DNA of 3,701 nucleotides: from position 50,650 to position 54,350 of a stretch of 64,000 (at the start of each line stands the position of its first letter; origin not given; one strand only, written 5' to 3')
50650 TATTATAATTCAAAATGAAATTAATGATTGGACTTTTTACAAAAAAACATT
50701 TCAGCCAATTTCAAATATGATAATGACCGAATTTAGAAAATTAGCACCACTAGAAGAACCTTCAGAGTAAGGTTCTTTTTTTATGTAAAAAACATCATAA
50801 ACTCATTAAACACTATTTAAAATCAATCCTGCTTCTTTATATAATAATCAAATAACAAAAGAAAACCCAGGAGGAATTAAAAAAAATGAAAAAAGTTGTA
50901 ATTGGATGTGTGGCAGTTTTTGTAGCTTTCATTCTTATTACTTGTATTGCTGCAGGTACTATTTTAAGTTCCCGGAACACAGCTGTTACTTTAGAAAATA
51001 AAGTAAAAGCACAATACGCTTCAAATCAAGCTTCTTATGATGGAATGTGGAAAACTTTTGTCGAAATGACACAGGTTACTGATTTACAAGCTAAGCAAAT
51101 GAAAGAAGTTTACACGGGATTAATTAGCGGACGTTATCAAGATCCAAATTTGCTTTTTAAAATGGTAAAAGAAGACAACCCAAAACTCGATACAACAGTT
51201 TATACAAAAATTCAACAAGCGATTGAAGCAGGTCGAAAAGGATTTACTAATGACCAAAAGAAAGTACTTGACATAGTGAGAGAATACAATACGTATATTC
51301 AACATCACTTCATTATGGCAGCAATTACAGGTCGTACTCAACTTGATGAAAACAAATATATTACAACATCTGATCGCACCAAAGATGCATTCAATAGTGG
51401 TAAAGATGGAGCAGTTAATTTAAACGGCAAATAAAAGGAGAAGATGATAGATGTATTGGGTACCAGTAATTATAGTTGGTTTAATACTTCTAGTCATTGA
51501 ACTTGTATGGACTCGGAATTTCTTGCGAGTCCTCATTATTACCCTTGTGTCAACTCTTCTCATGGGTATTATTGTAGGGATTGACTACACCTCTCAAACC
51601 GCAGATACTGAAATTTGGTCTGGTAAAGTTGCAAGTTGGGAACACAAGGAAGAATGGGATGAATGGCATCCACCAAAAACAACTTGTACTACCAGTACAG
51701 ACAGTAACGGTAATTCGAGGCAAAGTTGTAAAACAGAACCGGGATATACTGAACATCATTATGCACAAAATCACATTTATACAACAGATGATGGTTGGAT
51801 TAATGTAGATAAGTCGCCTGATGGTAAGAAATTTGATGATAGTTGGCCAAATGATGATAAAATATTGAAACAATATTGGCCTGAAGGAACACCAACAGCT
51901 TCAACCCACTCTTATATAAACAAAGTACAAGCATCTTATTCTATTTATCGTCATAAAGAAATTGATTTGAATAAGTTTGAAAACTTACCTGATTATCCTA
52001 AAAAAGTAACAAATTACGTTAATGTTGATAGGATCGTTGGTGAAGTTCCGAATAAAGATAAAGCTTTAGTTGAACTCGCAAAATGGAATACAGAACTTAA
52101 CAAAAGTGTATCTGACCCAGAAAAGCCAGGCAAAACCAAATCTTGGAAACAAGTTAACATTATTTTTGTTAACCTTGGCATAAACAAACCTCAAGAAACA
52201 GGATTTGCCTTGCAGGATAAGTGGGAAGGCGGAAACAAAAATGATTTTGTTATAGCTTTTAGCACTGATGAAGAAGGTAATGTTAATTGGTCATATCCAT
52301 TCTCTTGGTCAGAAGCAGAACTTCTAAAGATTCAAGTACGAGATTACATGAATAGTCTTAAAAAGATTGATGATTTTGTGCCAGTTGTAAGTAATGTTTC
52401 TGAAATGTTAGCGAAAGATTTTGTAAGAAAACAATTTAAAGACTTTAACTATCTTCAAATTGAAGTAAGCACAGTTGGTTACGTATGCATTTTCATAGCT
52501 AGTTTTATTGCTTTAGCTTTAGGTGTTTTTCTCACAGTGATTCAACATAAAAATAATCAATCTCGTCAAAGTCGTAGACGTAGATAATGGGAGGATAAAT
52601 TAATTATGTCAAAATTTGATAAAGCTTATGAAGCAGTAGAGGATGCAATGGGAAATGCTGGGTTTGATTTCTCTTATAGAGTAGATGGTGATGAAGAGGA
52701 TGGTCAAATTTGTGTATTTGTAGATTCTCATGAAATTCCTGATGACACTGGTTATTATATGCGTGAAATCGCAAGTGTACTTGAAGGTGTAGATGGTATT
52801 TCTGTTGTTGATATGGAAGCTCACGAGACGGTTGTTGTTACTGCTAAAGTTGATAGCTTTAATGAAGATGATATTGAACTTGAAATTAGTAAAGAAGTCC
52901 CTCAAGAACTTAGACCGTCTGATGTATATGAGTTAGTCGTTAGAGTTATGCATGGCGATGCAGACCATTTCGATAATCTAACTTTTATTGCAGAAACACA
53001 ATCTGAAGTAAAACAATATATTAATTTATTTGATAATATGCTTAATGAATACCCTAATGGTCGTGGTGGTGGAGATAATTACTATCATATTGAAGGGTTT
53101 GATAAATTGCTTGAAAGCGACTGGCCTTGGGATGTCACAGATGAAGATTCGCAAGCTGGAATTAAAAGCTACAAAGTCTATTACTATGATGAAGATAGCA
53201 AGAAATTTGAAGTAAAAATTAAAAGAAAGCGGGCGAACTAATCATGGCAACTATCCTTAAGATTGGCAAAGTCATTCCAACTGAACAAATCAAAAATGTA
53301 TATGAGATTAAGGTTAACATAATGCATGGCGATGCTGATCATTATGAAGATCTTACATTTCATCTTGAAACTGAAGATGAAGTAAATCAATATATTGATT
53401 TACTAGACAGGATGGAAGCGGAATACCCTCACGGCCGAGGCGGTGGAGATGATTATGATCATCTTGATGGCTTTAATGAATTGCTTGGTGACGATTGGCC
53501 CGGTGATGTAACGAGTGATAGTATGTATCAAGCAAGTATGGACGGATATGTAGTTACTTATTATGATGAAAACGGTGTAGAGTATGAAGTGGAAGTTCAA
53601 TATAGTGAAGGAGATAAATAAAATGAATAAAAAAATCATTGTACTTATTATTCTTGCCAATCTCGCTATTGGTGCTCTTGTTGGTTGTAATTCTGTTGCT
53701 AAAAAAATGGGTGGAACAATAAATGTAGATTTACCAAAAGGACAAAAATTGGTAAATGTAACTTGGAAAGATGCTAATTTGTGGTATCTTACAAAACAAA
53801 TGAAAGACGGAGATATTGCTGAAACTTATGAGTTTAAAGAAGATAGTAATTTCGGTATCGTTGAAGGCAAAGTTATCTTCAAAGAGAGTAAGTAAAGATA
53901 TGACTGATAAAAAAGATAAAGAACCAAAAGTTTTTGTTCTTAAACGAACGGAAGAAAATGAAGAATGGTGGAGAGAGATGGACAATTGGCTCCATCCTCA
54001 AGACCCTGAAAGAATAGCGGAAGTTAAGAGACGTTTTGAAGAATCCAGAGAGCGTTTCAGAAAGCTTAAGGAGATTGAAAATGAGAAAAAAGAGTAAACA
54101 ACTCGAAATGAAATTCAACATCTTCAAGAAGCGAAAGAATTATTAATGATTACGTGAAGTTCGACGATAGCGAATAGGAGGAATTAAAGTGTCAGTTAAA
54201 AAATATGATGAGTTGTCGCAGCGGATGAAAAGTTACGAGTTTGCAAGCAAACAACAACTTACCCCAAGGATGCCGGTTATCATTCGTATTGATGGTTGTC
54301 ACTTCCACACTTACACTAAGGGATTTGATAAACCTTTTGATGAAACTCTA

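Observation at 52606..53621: Tandem paralogs sharing an HGDADH ... GRGGGD ... DWP.DVT module of unknown function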

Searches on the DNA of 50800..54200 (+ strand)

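Call 6: search_dna_similar(query=window:50800-54200:+, collection=phages, mode=near, max_rows=20)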
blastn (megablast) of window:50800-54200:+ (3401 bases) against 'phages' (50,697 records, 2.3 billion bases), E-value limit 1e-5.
No match.

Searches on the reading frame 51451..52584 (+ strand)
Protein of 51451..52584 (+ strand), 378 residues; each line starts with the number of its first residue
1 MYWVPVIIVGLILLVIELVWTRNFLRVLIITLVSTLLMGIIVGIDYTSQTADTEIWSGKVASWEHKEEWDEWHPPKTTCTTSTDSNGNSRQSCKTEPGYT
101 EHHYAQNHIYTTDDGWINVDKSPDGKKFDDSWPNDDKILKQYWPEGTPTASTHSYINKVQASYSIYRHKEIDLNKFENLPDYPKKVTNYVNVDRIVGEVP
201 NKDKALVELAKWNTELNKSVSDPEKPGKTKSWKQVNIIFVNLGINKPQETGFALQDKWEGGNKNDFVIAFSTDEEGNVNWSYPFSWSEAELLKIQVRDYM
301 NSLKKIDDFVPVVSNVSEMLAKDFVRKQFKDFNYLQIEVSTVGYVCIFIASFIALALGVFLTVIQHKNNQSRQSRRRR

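Call 4: search_protein_families(library=pfam, proteins=[window:51451-52584:+], max_evalue=0.01)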
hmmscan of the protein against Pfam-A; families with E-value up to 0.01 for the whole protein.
window:51451-52584:+ (378 aa): 0 families

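Call 5: search_protein_families(library=phrogs, proteins=[window:51451-52584:+], max_evalue=0.01)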
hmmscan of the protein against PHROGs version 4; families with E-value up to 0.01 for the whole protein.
window:51451-52584:+ (378 aa): 2 families
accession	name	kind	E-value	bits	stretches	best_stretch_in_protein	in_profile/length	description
phrog_2087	-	unknown function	5.1e-62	210.7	1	3-369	8-356/360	-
phrog_23737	-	unknown function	2.7e-11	44.2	1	175-373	22-207/212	-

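Call 71: search_protein_families(library=pfam, proteins=[window:51451-52584:+], max_evalue=10)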
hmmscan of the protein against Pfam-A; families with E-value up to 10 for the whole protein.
window:51451-52584:+ (378 aa): 1 family
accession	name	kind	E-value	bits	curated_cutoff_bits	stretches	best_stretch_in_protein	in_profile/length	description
PF13398.12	Peptidase_M50B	-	0.91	9.6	26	1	3-42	94-133/201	Peptidase M50B-like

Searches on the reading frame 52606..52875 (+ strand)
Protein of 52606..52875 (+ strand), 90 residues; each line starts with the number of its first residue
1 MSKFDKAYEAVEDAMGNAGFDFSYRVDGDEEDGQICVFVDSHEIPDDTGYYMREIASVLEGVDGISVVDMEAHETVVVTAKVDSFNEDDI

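Call 53: search_dna_similar(query=window:52606-52875:+, collection=phages, mode=protein, max_evalue=1, max_rows=15)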
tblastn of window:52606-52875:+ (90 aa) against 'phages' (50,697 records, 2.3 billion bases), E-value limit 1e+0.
Records with a match: 7; places in all: 7; records where one place covers at least 80% of the query: 6.
Best place of each record, by identity: <60% 7.
By first word of the organism name: Bacillus 7.
By host as written in the record: Bacillus cereus 4; Bacillus anthracis 3.
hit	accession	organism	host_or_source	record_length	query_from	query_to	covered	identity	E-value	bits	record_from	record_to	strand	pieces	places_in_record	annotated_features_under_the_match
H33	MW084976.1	Bacillus phage Kirov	Bacillus cereus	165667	1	85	94%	33.7%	6e-4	42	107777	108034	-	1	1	hypothetical protein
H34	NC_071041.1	Bacillus phage Kirov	Bacillus cereus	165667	1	85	94%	33.7%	6e-4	42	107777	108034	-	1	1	hypothetical protein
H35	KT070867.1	Bacillus phage PBC2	Bacillus cereus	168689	11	85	83%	37.7%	1e-2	39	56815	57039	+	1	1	hypothetical protein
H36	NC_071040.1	Bacillus phage PBC2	Bacillus cereus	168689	11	85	83%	37.7%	1e-2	39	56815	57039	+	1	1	hypothetical protein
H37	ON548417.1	Bacillus phage vB_BanS-Thrax1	Bacillus anthracis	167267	11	89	88%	35.0%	1e-2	38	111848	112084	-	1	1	hypothetical protein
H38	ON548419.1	Bacillus phage vB_BanS-Thrax3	Bacillus anthracis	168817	11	89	88%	35.0%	3e-2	37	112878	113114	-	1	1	hypothetical protein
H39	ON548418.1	Bacillus phage vB_BanS-Thrax2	Bacillus anthracis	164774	20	89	78%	39.4%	1e-3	41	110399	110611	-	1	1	hypothetical protein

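Call 54: get_annotated_region(hit=H33, flank=4000)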
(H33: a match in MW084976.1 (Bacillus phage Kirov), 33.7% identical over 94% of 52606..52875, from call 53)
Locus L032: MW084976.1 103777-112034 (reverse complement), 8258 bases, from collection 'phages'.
description: Bacillus phage Kirov, complete genome.
organism: Bacillus phage Kirov (NCBI taxid 2783539)
taxonomy: Viruses; Duplodnaviria; Heunggongvirae; Uroviricota; Caudoviricetes; Andregratiavirinae; Kirovvirus; Kirovvirus kirov
host: Bacillus cereus; source: soil; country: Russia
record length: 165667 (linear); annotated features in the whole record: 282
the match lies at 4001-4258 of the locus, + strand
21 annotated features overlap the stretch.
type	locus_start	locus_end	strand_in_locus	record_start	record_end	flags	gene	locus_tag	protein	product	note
CDS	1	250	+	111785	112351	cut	-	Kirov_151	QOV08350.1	PsaE-like protein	-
CDS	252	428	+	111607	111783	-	-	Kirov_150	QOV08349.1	hypothetical protein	-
CDS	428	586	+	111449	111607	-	-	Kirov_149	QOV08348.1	hypothetical protein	-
CDS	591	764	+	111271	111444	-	-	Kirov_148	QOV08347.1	hypothetical protein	-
CDS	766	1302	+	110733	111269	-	-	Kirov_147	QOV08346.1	hypothetical protein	-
CDS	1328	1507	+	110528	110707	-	-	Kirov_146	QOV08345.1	hypothetical protein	-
CDS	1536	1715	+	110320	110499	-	-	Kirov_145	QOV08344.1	hypothetical protein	-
CDS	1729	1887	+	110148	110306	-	-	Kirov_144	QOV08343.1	Zn-ribbon domain containing protein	-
CDS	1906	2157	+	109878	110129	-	-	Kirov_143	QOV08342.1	hypothetical protein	-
CDS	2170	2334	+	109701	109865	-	-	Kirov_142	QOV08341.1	hypothetical protein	-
CDS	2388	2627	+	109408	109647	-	-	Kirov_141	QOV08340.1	hypothetical protein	-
CDS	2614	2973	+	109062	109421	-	-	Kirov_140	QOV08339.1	hypothetical protein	-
CDS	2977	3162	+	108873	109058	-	-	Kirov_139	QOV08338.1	hypothetical protein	-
CDS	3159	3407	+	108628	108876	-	-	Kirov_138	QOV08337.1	hypothetical protein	-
CDS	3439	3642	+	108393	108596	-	-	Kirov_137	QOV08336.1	hypothetical protein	-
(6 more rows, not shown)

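Call 62: search_protein_families(library=phrogs, proteins=[L032:3668-4279:+, L032:5967-6725:+, window:52606-52875:+], max_evalue=0.01)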
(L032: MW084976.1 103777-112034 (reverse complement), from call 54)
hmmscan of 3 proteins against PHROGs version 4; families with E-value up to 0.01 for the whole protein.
L032:3668-4279:+ (204 aa): 2 families
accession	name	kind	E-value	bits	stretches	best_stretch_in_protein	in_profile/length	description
phrog_29711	-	unknown function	4.2e-19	69.8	1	3-101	4-118/120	-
phrog_8428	-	unknown function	0.00021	21.9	1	12-95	1-89/212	-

L032:5967-6725:+ (253 aa): 1 family
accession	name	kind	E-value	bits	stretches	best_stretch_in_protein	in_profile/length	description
phrog_388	-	DNA, RNA and nucleotide metabolism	1.2e-24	88.1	1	5-141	34-162/351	nucleotidyltransferase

window:52606-52875:+ (90 aa): 0 families

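Call 69: find_homologous_proteins(query=window:52606-52872:+, max_evalue=0.01)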
Query seq(89 aa): 1 candidates shared short words with the query, none scored E <= 0.01.

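Call 71: search_protein_families(library=pfam, proteins=[window:52606-52875:+], max_evalue=10)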
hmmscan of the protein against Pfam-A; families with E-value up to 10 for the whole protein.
window:52606-52875:+ (90 aa): 0 families

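Call 83: search_protein_families(library=pfam, proteins=[L032:4735-5340:+, L032:4275-4727:+], max_evalue=0.001)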
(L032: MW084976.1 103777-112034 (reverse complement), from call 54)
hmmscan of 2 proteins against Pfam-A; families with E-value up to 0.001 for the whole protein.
L032:4735-5340:+ (202 aa): 1 family
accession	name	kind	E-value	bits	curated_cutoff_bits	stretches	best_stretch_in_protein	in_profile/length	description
PF08719.17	NADAR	-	3.6e-40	138.3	35.1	1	47-196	2-163/163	NADAR domain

L032:4275-4727:+ (151 aa): 1 family
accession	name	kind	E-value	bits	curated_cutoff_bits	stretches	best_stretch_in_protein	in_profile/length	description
PF25311.1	WDGH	-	3.5e-44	149.5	27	1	54-148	1-96/97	WDGH domain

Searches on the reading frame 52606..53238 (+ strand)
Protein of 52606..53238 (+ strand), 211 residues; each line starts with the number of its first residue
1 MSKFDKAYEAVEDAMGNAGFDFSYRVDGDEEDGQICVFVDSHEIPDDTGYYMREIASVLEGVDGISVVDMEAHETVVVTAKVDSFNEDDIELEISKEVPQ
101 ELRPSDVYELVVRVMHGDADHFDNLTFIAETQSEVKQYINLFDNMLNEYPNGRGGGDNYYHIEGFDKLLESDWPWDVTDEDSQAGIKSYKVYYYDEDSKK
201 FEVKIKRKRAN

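Call 4: search_protein_families(library=pfam, proteins=[window:52606-53238:+], max_evalue=0.01)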
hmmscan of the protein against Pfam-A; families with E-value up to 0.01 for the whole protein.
window:52606-53238:+ (211 aa): 0 families

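Call 5: search_protein_families(library=phrogs, proteins=[window:52606-53238:+], max_evalue=0.01)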
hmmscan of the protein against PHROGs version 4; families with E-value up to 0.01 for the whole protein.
window:52606-53238:+ (211 aa): 1 family
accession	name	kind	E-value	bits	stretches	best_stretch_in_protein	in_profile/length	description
phrog_8562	-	unknown function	4.9e-20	73.4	1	91-207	2-130/173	-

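Call 80: predict_structure(alignment_id=A6)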
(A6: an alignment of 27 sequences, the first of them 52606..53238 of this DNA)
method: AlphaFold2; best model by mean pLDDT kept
length: 211 residues; sequences in the alignment: 27
mean_pLDDT: 83.1   pTM: 0.58
mean pLDDT of the five models: 83.1, 82.8, 81.0, 80.5, 79.1
residues with pLDDT >= 90: 83; 70-90: 103; 50-70: 20; < 50: 5
segments of 3 or more residues with pLDDT < 50: none
pLDDT, mean of each block of 10 residues (from residue 1): 72 77 80 80 74 80 80 75 59 72 80 94 96 95 94 86 95 93 95 91 82 35
secondary structure, 60 per line:
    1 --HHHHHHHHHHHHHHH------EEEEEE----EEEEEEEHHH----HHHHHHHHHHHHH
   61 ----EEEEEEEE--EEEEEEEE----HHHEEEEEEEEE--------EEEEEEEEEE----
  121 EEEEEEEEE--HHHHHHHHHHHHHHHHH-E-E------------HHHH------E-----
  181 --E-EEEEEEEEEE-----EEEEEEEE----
elements in order: H3-17 E24-29 E34-40 H48-60 E65-72 E75-82 E90-98 E107-116 E121-129 H132-148 H165-168 E185-194 E200-207
